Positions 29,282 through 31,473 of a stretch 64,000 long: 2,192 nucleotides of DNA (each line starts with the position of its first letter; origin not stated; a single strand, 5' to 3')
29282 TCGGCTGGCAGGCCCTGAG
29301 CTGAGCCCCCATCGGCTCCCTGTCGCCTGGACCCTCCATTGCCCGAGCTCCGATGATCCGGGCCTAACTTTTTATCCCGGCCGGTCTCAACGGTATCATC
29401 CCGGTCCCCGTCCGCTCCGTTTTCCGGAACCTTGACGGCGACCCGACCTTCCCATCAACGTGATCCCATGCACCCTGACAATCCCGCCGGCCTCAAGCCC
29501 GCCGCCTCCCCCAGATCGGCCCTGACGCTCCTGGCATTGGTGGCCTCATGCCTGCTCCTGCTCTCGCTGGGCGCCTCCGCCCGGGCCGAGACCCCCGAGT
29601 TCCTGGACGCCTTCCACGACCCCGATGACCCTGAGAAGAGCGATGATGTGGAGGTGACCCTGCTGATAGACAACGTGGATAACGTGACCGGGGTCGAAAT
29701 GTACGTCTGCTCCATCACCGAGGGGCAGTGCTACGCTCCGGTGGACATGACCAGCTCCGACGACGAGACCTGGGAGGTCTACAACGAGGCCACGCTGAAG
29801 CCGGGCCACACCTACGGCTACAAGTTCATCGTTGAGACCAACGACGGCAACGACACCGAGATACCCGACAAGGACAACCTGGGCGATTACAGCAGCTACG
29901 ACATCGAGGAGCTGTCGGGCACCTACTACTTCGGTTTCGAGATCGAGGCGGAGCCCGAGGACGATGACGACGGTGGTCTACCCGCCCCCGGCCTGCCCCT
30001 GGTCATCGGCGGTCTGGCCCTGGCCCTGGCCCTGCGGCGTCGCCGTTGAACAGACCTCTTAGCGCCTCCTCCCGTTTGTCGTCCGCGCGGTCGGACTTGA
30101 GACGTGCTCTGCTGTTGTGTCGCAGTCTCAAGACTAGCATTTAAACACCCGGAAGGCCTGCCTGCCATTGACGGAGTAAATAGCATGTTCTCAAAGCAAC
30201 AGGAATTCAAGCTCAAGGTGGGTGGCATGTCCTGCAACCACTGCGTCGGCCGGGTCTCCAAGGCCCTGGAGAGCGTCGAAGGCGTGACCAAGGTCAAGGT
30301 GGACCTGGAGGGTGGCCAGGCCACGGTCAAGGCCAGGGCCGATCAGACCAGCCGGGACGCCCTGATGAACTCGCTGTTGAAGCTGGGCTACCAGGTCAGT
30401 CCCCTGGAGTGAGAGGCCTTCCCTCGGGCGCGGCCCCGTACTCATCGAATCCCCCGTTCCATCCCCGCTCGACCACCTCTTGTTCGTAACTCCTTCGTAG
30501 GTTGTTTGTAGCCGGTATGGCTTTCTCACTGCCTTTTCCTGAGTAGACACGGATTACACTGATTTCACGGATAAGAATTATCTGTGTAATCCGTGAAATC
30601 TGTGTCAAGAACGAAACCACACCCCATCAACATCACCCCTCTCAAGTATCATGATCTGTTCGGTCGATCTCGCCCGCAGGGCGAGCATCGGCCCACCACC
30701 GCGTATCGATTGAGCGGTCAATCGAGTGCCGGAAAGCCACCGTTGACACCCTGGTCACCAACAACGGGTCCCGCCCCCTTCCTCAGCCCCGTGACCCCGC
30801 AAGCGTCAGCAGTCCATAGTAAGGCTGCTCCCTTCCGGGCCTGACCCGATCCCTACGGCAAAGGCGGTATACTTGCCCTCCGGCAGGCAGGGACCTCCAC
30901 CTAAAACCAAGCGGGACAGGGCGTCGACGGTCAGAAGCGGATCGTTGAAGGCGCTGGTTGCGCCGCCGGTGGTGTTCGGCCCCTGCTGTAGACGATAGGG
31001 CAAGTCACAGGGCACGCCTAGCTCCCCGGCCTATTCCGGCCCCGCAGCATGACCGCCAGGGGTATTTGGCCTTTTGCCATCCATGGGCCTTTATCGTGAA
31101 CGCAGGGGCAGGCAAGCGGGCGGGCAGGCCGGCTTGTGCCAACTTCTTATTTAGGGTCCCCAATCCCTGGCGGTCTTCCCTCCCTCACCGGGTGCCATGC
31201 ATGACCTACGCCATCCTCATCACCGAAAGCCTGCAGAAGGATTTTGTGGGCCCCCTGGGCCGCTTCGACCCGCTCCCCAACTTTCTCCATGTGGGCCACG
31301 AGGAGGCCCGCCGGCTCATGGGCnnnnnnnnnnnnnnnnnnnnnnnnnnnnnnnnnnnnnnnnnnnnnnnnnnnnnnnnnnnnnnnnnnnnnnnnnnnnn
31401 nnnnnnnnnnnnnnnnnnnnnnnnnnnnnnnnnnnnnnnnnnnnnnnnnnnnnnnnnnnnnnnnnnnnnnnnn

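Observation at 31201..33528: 775-aa fusion of a nucleophile-less nicotinamidase-like domain, a kinase-like domain and an HCX5R phosphatase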

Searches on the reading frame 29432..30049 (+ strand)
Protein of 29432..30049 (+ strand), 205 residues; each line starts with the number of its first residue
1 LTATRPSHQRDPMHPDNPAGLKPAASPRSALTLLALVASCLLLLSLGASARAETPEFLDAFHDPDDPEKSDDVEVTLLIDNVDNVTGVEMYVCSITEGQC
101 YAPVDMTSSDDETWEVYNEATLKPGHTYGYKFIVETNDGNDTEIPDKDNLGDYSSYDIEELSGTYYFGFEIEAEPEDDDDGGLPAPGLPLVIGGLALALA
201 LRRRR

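Call 8: search_protein_families(library=pfam, proteins=[window:29432-30049:+], max_evalue=0.001)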
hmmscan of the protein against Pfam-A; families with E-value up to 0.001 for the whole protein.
window:29432-30049:+ (205 aa): 0 families

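Call 75: search_protein_families(library=pfam, proteins=[window:29432-30049:+], max_evalue=1)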
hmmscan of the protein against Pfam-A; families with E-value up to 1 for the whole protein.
window:29432-30049:+ (205 aa): 1 family
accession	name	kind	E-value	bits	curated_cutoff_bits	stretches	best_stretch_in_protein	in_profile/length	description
PF02922.24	CBM_48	-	0.048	14.4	22.4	1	96-141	31-75/83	Carbohydrate-binding module 48 (Isoamylase N-terminal domain)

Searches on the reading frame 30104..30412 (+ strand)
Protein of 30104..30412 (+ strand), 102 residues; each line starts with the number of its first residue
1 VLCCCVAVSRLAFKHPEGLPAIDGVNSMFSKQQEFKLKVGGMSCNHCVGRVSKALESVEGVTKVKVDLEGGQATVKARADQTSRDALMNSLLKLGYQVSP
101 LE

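Call 75: search_protein_families(library=pfam, proteins=[window:30104-30412:+], max_evalue=1)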
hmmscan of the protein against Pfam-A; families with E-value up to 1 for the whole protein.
window:30104-30412:+ (102 aa): 2 families
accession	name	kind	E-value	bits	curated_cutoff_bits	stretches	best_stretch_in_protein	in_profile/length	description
PF00403.32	HMA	-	3.2e-15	56.7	24.8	1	37-96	2-61/62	Heavy-metal-associated domain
PF19803.4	DUF6286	-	0.00021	22.2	35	1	42-89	35-82/108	Family of unknown function (DUF6286)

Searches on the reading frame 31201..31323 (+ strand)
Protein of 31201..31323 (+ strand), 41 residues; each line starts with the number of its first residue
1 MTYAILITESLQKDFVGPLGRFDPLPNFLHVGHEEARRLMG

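Call 64: search_solved_structures(query=window:31201-31323:+, max_evalue=10, show_alignments=5)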
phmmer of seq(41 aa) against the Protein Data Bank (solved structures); distinct sequences matched with E-value up to 10: 1.
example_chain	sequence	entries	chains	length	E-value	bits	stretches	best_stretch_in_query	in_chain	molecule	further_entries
2lkl_A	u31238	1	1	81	2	12.1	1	7-34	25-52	Erythrocyte membrane protein 1 (PfEMP1)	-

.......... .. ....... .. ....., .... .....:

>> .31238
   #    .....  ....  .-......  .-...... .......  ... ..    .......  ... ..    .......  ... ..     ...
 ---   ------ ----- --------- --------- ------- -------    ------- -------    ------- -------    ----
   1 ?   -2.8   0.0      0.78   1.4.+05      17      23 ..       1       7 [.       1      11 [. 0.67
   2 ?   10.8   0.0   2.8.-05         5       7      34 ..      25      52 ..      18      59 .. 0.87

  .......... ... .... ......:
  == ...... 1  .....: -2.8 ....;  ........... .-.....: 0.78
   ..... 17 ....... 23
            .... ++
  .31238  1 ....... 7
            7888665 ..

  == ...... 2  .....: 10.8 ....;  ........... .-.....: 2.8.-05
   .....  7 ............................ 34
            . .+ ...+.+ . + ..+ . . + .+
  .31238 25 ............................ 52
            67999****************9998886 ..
